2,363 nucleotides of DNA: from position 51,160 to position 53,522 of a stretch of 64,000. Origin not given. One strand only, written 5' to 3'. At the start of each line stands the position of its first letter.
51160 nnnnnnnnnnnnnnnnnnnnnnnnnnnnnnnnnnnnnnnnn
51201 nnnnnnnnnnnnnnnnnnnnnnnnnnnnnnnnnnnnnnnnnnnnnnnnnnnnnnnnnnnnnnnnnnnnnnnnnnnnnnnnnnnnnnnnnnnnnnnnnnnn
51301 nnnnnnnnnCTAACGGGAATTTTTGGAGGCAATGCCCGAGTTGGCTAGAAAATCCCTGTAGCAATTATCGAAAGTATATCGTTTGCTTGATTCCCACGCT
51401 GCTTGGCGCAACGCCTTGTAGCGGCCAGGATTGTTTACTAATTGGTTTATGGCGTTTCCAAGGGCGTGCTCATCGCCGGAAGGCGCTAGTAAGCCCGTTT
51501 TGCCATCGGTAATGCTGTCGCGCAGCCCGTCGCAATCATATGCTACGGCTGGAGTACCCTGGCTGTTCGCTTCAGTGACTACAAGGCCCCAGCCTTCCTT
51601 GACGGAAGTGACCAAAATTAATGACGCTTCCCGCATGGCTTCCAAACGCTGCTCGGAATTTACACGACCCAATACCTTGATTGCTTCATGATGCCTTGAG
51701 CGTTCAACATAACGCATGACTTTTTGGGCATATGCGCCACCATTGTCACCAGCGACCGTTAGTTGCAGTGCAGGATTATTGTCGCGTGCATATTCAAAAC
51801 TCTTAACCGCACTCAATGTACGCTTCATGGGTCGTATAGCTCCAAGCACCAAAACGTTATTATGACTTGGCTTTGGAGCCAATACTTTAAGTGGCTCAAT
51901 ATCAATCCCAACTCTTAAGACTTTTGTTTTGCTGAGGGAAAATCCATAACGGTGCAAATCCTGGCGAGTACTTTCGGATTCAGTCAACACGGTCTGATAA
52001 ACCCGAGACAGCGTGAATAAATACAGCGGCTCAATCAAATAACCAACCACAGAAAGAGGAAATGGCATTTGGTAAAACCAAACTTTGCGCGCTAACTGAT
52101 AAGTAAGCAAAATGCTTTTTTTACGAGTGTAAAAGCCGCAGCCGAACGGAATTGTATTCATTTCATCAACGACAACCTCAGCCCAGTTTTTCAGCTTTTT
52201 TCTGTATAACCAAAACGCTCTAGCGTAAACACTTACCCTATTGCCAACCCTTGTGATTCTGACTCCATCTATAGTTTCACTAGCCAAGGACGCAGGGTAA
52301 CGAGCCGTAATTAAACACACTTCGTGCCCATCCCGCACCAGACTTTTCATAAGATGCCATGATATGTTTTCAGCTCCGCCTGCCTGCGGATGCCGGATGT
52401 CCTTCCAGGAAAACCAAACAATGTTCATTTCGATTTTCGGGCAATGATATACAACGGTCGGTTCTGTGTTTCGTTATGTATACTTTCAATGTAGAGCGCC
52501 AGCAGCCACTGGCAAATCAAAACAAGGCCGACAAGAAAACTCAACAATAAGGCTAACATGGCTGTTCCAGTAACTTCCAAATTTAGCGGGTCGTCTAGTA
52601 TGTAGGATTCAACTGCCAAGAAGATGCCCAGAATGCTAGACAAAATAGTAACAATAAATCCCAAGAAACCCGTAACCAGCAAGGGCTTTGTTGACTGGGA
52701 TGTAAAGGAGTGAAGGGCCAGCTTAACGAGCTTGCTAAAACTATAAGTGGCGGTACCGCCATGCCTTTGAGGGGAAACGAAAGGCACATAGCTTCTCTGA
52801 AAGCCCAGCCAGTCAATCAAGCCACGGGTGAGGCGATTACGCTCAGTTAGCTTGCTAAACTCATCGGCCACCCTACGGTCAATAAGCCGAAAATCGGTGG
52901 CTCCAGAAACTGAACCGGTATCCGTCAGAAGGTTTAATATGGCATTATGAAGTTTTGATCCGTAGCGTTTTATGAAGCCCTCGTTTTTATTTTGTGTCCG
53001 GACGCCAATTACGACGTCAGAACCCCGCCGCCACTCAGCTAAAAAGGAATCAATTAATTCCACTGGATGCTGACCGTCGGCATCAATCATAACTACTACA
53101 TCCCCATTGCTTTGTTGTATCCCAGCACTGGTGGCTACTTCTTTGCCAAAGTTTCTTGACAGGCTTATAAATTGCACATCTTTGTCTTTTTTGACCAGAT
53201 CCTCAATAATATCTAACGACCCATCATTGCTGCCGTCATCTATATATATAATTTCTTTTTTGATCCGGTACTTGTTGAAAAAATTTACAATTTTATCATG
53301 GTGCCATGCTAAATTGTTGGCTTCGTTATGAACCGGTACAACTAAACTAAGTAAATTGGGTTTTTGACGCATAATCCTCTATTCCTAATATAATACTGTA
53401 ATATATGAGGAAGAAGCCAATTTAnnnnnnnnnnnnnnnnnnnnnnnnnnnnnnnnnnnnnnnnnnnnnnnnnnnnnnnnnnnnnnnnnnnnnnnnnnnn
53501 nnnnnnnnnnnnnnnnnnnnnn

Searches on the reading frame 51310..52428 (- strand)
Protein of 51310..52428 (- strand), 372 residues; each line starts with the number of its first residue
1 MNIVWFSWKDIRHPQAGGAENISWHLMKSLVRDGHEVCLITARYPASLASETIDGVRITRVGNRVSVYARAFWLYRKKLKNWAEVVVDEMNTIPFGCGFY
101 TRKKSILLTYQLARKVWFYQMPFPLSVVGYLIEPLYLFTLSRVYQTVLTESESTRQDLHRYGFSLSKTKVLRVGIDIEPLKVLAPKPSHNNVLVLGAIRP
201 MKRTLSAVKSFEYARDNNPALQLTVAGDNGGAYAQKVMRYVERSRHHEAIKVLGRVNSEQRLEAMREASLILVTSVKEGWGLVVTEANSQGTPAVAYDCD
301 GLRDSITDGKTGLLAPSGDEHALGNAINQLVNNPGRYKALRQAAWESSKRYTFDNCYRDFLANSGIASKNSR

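Call 16: search_protein_families(library=pfam, proteins=[window:51310-52428:-], max_evalue=0.01)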
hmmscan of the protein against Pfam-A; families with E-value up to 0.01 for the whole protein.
window:51310-52428:- (372 aa): 6 families
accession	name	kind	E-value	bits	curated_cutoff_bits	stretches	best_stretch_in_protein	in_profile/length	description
PF00534.26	Glycos_transf_1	-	1.5e-27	96.7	26.4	1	187-344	13-169/172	Glycosyl transferases group 1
PF13692.12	Glyco_trans_1_4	-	5.7e-22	79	27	1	191-333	3-142/142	Glycosyl transferases group 1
PF20706.3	GT4-conflict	-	1e-14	54.8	26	1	167-309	173-323/385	Family 4 Glycosyltransferase in conflict systems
PF13439.12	Glyco_transf_4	-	6.4e-11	43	28.5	1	17-178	2-169/170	Glycosyltransferase Family 4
PF13579.12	Glyco_trans_4_4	-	3.3e-07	31.2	29.7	1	17-173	1-157/158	Glycosyl transferase 4-like domain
PF13524.12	Glyco_trans_1_2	-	7.5e-05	23.2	25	1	214-361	9-143/144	Glycosyl transferase-like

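Call 86: search_protein_families(library=ncbifam, proteins=[window:51310-52428:-], max_evalue=0.00001)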
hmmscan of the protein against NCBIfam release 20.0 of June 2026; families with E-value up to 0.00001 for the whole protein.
window:51310-52428:- (372 aa): 24 families
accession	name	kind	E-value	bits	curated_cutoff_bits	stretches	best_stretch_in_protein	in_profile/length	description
NF041876.1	EPS_EpsE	equivalog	2.7e-22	79.6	400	1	165-345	185-373/389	exopolysaccharide biosynthesis GT4 family glycosyltransferase EpsE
TIGR03999.1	thiol_BshA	equivalog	1.2e-20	73.8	273.7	1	192-353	202-359/375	N-acetyl-alpha-D-glucosaminyl L-malate synthase BshA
NF038229.1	Glyco4_Geo_Pelo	equivalog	3.6e-18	65.7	400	1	147-340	113-308/338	GPMC system family 4 glycosyltransferase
TIGR04047.1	MSMEG_0565_glyc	hypoth_equivalog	1.8e-17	63.5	259.85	1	191-358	195-365/373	MSMEG_0565 family glycosyltransferase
TIGR03449.1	mycothiol_MshA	equivalog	2.8e-17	62.7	462.5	1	192-357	223-393/406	D-inositol-3-phosphate glycosyltransferase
NF047880.1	glyco_SdgA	exception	2.9e-16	59.1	800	1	144-354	269-477/488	serine-aspartate repeat adhesin O-glycosyltransferase SdgA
NF041010.1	glycosy_Agl16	equivalog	5e-15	55.2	575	1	142-354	132-338/352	glycosylation protein Agl16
TIGR03088.1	stp2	hypoth_equivalog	6.9e-13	48.4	409.05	1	195-345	200-350/374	TIGR03088 family PEP-CTERM/XrtA system glycosyltransferase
NF046085.1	XrtY_assoc_Gly1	equivalog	5.6e-12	45.2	400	1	220-347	237-363/387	XrtY-associated glycosyltransferase XYAG1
NF038011.1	PelF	equivalog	2.2e-11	43.5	100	1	152-353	266-477/489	GT4 family glycosyltransferase PelF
NF053787.1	GlcN_PG_synth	equivalog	2.3e-11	43.2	480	1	136-360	136-352/361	N-acetylglucosaminyl phosphatidylglycerol synthase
TIGR04348.1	TIGR04348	equivalog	4.2e-11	42.4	300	1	182-349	130-293/310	selenoneine biosynthesis selenosugar synthase SenB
TIGR04063.1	stp3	hypoth_equivalog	2.1e-10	40.1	442.05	1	206-345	230-372/397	TIGR04063 family PEP-CTERM/XrtA system glycosyltransferase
NF047881.1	glyco_SdgB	exception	2.1e-09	36.6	800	1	200-355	332-484/496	serine-aspartate repeat adhesin O-glycosyltransferase SdgB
TIGR02149.1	glgA_Coryne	subfamily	5.8e-09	35.5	302.4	1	191-345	206-367/391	glycogen synthase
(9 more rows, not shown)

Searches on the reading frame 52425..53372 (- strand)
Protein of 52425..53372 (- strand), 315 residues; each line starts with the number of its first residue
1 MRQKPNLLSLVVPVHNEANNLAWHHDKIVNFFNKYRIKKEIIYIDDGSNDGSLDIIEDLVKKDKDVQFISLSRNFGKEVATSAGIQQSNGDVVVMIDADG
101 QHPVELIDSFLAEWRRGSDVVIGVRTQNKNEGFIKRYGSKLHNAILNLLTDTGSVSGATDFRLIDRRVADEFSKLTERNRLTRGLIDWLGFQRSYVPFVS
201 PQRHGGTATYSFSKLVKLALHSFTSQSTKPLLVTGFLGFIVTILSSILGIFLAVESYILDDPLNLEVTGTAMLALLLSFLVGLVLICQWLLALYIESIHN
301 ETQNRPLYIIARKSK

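Call 16: search_protein_families(library=pfam, proteins=[window:52425-53372:-], max_evalue=0.01)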
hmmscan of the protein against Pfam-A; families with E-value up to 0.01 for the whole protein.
window:52425-53372:- (315 aa): 3 families
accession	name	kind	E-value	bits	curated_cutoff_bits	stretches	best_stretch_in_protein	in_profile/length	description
PF00535.33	Glycos_transf_2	-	6.3e-29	101.5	23.3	1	9-171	1-166/168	Glycosyl transferase family 2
PF10111.15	Glyco_tranf_2_2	-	7.7e-06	26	27.3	1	9-100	1-92/276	Glycosyltransferase like family 2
PF13641.12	Glyco_tranf_2_3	-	0.0079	16.7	27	0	6-99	2-96/230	Glycosyltransferase like family 2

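Call 86: search_protein_families(library=ncbifam, proteins=[window:52425-53372:-], max_evalue=0.00001)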
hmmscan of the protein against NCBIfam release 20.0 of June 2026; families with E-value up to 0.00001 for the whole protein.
window:52425-53372:- (315 aa): 13 families
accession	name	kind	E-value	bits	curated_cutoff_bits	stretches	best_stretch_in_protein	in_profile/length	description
NF047588.1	GlcsyltransPgfSStrep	equivalog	2.2e-59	201.2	500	1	8-311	3-303/308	glycosyltransferase PgfS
NF007986.1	PRK10714.1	equivalog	4.3e-37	127.8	529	1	8-312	8-310/316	undecaprenyl-phosphate 4-deoxy-4-formamido-L-arabinose transferase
TIGR03937.1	PgaC_IcaA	equivalog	1.5e-16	60.3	422.3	1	6-100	45-136/407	poly-beta-1,6-N-acetyl-D-glucosamine synthase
NF007482.0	PRK10073.1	equivalog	1.5e-11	43.9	423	1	2-102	2-98/334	glycosyltransferase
NF041875.1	EPS_EpsD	equivalog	2.9e-10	40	370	1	8-123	1-114/325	exopolysaccharide biosynthesis glycosyltransferase EpsD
TIGR04182.1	glyco_TIGR04182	equivalog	8.6e-10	38.5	325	1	10-149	4-132/293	S-layer glycoprotein N-glycosyltransferase AglJ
TIGR04242.1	nodulat_NodC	equivalog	1.9e-09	37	550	1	9-110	51-152/395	chitooligosaccharide synthase NodC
NF047683.1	TeichurnBiosyTuaG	equivalog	6.4e-09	35.8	400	1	1-108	1-105/252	teichuronic acid biosynthesis protein TuaG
TIGR04283.1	glyco_like_mftF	equivalog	3.7e-08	33.2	182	1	8-136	1-119/221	TIGR04283 family arsenosugar biosynthesis glycosyltransferase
NF058614.1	PPMAGASynPpgS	equivalog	7.3e-08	32.1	370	1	10-172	4-165/226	polyprenyl-phospho-N-acetylgalactosaminyl synthase PpgS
NF041391.1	DPhHxTase_Halo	equivalog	2e-07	30.2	375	1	46-172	31-153/213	dolichyl-phosphate hexose transferase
TIGR03111.1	glyc2_xrt_Gpos1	hypoth_equivalog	2.2e-07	30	363.95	1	8-119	51-161/439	TIGR03111 family XrtG-associated glycosyltransferase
TIGR03965.1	mycofact_glyco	equivalog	2.4e-07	30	280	1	6-125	74-190/467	mycofactocin biosynthesis glycosyltransferase MftF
